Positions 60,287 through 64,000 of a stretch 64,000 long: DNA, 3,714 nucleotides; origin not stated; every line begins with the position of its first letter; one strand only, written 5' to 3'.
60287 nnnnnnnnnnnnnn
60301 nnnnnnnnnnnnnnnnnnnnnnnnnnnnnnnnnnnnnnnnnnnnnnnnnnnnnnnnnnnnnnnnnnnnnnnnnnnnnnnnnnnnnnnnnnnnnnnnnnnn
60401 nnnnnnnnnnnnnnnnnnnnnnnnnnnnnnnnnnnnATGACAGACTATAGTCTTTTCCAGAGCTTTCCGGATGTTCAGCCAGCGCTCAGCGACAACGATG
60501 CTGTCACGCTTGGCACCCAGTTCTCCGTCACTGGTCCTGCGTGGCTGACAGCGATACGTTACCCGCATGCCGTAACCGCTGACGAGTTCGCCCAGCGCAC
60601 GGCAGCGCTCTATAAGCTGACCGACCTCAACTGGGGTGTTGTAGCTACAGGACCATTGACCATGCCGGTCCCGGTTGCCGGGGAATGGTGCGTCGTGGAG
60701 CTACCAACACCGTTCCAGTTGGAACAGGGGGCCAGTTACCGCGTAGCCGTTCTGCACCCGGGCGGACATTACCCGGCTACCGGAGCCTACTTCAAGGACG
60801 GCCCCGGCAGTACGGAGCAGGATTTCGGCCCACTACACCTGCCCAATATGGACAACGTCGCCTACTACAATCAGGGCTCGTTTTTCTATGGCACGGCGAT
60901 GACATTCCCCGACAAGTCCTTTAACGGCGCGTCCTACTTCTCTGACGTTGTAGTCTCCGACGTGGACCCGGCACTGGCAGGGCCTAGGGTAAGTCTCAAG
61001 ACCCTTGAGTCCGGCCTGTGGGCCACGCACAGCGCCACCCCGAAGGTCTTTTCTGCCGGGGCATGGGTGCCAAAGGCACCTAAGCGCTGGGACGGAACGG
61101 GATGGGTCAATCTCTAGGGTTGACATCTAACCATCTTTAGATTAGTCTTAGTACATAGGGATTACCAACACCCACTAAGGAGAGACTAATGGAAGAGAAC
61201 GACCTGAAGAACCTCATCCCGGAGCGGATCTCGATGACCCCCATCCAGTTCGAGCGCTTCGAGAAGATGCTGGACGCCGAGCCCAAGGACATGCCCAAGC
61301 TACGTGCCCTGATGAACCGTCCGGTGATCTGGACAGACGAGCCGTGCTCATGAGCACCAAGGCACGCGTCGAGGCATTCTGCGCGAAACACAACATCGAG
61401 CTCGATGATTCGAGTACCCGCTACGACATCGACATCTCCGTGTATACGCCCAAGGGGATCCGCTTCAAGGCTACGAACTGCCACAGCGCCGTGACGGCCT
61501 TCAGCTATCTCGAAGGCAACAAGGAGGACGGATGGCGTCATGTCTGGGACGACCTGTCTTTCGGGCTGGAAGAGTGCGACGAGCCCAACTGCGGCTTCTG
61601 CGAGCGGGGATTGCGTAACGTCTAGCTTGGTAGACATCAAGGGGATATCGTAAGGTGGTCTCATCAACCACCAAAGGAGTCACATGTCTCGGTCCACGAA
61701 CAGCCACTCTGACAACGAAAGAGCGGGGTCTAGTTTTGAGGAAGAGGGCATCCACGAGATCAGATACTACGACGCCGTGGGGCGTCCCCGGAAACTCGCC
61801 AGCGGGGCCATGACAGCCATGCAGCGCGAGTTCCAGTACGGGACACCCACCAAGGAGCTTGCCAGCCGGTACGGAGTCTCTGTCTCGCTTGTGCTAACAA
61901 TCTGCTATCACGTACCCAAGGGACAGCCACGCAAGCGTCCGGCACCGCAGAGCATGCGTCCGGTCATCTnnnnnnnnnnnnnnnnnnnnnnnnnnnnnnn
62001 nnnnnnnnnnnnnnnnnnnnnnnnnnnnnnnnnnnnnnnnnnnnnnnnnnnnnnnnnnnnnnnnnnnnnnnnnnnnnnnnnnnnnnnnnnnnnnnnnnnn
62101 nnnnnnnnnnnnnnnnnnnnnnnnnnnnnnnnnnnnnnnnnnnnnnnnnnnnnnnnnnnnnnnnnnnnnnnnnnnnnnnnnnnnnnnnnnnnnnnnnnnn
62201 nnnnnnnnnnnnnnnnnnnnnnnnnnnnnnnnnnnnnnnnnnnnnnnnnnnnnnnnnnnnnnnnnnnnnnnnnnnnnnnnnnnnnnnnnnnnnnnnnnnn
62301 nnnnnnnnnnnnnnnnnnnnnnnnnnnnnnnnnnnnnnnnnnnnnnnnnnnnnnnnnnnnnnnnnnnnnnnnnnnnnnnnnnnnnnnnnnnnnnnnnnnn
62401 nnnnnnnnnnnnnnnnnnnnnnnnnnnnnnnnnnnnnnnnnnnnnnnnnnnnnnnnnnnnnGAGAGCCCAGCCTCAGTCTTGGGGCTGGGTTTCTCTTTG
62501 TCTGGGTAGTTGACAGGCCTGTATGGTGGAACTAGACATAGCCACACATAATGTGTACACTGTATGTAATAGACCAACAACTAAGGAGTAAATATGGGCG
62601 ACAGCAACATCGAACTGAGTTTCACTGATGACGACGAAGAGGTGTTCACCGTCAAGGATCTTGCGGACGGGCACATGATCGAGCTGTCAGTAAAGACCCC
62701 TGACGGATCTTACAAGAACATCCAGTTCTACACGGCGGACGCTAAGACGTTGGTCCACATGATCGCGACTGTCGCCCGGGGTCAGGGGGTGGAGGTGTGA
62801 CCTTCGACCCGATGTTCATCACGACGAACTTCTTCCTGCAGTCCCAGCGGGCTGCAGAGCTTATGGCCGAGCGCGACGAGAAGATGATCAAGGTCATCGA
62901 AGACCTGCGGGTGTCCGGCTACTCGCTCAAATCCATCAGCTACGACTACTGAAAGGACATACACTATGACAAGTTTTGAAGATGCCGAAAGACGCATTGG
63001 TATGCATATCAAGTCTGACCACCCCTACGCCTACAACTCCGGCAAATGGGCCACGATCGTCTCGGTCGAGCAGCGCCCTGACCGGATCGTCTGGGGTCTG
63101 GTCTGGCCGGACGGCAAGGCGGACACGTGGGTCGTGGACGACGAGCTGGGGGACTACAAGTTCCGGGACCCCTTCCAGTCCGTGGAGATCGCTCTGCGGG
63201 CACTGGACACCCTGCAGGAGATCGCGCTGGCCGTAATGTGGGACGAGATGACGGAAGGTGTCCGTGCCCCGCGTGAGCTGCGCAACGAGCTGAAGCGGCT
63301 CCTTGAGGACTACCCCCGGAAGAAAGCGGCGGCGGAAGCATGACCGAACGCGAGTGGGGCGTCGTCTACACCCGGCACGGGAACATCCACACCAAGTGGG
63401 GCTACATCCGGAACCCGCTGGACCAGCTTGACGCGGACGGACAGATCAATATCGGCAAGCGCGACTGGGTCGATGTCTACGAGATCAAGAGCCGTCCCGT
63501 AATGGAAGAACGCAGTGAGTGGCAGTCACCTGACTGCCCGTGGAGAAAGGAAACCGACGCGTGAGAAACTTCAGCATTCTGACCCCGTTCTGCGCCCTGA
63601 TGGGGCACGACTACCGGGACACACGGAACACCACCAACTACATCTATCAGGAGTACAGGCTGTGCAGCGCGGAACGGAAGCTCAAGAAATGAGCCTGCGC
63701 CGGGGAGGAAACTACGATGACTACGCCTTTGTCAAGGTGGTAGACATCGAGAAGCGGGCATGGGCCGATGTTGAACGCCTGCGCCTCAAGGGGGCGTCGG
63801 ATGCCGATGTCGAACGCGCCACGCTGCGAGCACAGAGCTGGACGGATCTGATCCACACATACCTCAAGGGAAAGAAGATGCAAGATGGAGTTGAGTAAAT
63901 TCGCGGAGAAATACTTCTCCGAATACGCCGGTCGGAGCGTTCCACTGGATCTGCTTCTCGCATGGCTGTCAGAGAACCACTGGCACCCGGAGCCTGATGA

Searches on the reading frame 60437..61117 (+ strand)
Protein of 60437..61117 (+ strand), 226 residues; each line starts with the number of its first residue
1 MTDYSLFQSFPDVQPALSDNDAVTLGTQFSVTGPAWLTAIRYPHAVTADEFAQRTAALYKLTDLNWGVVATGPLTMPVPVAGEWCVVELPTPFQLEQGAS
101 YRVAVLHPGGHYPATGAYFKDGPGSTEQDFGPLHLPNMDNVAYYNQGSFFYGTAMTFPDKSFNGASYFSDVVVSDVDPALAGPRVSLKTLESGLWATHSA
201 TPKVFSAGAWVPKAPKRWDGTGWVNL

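Call 27: find_encoding_contigs(protein=window:60437-61117:+, flank=10000, max_places=1)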
Protein window:60437-61117:+ (226 aa): 3 contigs read that carry it; 1 place shown.
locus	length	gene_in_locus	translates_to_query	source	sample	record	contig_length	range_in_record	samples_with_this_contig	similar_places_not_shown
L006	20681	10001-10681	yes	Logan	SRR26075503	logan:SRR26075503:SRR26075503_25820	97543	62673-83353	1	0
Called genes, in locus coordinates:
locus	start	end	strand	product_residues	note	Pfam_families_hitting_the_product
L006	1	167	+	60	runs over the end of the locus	-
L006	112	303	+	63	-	-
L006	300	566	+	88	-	-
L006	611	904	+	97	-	-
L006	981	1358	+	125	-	-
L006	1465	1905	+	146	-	-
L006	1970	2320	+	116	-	-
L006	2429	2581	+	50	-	-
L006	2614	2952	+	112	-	-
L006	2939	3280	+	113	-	-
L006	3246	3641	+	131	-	-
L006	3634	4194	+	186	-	-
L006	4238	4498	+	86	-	-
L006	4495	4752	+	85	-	-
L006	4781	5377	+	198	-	-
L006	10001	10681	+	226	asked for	PF13313:DUF4082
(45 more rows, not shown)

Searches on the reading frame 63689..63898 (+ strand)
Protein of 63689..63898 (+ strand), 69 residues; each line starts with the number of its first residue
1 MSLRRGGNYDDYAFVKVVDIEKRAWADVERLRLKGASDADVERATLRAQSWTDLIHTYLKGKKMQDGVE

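Call 56: find_encoding_contigs(protein=window:63689-63898:+, flank=10000, max_places=1)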
Protein window:63689-63898:+ (69 aa): 1 contig read that carries it; 1 place shown.
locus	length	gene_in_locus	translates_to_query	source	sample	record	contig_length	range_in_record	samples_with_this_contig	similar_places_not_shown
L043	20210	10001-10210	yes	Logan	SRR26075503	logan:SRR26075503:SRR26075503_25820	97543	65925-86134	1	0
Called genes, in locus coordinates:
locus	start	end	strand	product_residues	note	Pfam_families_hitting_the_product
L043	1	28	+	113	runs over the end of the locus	-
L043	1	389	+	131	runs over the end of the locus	-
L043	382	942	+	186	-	-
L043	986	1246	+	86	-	-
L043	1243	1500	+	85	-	-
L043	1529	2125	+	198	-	-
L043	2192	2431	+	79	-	-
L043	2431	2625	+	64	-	-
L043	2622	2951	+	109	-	-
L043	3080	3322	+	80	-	-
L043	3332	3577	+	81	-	-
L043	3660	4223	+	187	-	-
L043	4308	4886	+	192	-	-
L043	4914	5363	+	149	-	PF24240:DUF7448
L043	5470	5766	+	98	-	-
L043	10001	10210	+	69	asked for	-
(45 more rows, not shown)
